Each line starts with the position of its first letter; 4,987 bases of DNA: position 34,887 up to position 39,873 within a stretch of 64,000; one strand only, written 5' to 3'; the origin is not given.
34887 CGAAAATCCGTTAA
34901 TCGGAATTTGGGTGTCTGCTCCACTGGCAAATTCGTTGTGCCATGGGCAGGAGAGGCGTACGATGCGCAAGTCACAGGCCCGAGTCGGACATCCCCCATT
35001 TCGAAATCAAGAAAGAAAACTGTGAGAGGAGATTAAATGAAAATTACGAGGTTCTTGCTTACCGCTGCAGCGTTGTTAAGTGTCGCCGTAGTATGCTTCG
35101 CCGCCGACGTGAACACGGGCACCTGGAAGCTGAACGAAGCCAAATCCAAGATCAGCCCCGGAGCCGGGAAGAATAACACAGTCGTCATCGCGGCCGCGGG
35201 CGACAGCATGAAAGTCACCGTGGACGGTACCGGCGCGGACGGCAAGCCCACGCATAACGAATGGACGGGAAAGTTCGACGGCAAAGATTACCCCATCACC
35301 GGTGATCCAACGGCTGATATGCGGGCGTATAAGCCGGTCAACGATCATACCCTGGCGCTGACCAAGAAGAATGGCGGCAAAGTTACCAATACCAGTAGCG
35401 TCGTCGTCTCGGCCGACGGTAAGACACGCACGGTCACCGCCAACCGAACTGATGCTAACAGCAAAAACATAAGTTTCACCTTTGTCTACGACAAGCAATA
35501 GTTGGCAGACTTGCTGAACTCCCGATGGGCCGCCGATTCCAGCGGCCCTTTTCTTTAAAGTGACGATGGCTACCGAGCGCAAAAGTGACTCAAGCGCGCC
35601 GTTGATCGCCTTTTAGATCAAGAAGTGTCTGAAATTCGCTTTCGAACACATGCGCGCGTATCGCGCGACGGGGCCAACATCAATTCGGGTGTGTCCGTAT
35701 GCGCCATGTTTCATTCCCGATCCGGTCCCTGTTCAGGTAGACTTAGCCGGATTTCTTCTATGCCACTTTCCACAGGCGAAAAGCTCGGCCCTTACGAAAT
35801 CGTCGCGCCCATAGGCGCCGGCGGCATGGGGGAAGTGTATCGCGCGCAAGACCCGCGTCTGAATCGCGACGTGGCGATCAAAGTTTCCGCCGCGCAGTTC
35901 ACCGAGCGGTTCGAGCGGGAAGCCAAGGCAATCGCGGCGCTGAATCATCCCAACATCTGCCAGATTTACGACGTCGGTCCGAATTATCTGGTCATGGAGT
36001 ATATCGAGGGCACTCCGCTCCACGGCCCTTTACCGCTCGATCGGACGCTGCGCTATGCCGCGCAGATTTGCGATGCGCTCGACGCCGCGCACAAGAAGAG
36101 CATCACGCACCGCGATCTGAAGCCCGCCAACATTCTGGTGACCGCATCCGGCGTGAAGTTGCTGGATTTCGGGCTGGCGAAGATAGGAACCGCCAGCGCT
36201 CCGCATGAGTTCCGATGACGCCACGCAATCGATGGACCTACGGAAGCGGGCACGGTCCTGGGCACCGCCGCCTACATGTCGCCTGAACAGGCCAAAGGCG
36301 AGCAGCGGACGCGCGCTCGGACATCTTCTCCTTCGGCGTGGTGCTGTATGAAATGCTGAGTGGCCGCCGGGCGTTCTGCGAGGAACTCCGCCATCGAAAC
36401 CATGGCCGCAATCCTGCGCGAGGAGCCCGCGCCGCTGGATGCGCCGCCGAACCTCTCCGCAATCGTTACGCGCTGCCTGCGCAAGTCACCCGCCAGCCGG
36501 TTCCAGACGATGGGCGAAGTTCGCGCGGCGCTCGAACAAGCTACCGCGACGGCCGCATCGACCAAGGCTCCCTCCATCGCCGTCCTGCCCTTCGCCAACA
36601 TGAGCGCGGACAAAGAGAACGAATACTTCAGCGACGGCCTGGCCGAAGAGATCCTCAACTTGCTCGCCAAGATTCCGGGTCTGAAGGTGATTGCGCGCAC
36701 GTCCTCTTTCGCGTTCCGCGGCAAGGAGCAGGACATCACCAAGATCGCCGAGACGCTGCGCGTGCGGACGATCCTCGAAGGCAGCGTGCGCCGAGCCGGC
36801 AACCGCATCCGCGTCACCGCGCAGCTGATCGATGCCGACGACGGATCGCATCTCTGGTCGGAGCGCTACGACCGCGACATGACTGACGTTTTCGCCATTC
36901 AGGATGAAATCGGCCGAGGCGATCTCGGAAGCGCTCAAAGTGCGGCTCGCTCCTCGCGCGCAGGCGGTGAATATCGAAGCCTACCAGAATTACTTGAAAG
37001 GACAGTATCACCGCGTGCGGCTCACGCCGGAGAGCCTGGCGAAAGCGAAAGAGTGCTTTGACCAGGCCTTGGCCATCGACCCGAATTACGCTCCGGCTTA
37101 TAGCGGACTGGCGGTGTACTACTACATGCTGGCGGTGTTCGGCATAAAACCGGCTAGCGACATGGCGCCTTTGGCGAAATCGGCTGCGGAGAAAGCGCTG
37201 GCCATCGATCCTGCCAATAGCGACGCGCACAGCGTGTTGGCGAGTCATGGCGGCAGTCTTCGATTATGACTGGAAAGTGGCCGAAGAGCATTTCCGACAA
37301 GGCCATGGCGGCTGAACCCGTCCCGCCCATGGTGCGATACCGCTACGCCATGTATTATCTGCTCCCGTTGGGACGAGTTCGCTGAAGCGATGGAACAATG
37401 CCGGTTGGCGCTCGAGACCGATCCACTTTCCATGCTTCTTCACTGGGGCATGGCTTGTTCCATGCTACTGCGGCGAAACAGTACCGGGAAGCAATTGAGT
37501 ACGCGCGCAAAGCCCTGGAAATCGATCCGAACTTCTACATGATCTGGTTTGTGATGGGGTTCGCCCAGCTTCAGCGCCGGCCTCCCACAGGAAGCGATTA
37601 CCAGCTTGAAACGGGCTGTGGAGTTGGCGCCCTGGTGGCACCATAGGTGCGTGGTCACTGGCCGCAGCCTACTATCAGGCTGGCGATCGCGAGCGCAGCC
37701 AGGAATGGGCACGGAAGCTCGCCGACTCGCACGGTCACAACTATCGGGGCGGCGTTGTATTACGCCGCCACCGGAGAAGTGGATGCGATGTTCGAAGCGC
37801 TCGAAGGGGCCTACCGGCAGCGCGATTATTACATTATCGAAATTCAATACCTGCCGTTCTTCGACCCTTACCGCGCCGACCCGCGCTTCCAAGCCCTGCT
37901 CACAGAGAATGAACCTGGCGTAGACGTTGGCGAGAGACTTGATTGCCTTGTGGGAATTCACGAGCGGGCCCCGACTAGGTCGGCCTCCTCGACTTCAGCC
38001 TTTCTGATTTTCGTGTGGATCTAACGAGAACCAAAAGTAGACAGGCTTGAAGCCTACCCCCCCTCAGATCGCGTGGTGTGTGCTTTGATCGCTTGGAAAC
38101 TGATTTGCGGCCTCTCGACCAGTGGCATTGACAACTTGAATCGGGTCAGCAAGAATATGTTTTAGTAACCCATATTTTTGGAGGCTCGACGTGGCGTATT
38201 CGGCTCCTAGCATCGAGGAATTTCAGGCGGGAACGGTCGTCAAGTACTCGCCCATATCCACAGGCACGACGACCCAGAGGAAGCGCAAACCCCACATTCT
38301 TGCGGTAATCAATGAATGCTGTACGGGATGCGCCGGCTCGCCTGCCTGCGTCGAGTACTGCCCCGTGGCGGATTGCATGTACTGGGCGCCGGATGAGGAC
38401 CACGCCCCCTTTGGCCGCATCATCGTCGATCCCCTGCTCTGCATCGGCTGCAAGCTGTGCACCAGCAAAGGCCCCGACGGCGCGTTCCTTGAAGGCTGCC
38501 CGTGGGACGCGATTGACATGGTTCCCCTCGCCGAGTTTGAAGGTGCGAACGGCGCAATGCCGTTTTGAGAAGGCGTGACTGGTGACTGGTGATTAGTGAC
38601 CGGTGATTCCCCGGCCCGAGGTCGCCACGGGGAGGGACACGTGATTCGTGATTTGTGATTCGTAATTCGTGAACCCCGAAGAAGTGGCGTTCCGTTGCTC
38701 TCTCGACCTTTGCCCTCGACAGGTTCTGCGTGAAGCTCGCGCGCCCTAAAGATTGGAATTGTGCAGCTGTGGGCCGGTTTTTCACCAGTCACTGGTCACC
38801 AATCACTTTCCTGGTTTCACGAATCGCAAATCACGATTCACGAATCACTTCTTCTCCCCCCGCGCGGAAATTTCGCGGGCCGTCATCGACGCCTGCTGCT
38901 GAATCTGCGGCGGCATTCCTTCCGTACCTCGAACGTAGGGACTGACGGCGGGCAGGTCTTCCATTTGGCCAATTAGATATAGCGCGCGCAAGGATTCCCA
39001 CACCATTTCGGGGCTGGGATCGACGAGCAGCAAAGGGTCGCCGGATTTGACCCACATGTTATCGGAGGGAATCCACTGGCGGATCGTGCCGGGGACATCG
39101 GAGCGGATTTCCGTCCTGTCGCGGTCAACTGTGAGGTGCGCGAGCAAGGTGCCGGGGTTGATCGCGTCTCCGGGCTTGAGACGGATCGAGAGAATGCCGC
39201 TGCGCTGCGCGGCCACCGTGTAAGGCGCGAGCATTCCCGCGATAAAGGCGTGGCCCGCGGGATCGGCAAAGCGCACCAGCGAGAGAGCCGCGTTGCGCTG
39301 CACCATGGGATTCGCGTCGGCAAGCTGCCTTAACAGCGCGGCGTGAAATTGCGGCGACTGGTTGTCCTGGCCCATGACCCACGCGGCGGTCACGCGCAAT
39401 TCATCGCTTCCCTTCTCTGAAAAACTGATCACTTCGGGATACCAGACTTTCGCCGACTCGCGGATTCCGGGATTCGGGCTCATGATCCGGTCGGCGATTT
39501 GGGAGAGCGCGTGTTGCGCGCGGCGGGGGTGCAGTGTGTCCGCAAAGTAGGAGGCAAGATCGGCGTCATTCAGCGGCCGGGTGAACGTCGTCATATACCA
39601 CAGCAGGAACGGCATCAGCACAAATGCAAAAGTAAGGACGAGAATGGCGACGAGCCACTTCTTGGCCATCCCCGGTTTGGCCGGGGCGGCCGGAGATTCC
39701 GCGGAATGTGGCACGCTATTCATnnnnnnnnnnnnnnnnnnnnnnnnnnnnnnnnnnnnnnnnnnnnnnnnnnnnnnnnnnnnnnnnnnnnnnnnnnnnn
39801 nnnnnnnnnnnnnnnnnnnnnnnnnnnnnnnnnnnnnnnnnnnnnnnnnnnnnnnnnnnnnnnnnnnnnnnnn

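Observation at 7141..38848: Polar inverted arrays of 7-nt repeats: GTGAnnn after stop codons, nnnTCAC before start codons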

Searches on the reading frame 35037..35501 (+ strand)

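Call 61: search_protein_families(library=pfam, proteins=[window:35037-35501:+], max_evalue=0.01)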
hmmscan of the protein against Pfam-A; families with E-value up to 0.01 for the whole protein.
window:35037-35501:+ (154 aa): 1 family
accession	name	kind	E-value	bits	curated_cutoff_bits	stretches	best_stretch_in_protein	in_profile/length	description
PF20187.3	DUF6550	-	0.00033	21.4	27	1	4-122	9-129/190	Family of unknown function (DUF6550)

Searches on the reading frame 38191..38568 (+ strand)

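Call 61: search_protein_families(library=pfam, proteins=[window:38191-38568:+], max_evalue=0.01)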
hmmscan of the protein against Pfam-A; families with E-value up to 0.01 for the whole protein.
window:38191-38568:+ (125 aa): 5 families
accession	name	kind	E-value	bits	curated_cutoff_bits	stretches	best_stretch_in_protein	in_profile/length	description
PF12838.12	Fer4_7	-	7e-06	26.9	27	1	44-92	2-46/52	4Fe-4S dicluster domain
PF12797.12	Fer4_2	-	4.8e-05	23.5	24.5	0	76-92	2-18/22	4Fe-4S binding domain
PF14697.11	Fer4_21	-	6.2e-05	23.5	35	1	33-63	30-57/59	4Fe-4S dicluster domain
PF13237.11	Fer4_10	-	0.0018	18.6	25.5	0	77-103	2-19/53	4Fe-4S dicluster domain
PF00037.32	Fer4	-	0.0022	18.2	21.1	1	77-91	1-15/24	4Fe-4S binding domain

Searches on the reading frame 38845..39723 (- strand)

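Call 14: search_protein_families(library=pfam, proteins=[window:38845-39723:-])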
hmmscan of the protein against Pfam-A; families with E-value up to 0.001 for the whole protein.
window:38845-39723:- (292 aa): 2 families
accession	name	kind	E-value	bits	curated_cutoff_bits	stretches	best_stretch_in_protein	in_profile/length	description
PF13646.12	HEAT_2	-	3e-08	34.3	27.7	1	103-160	10-66/88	HEAT repeats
PF00364.28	Biotin_lipoyl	-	0.00016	21.9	22.1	1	174-232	13-71/73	Biotin-requiring enzyme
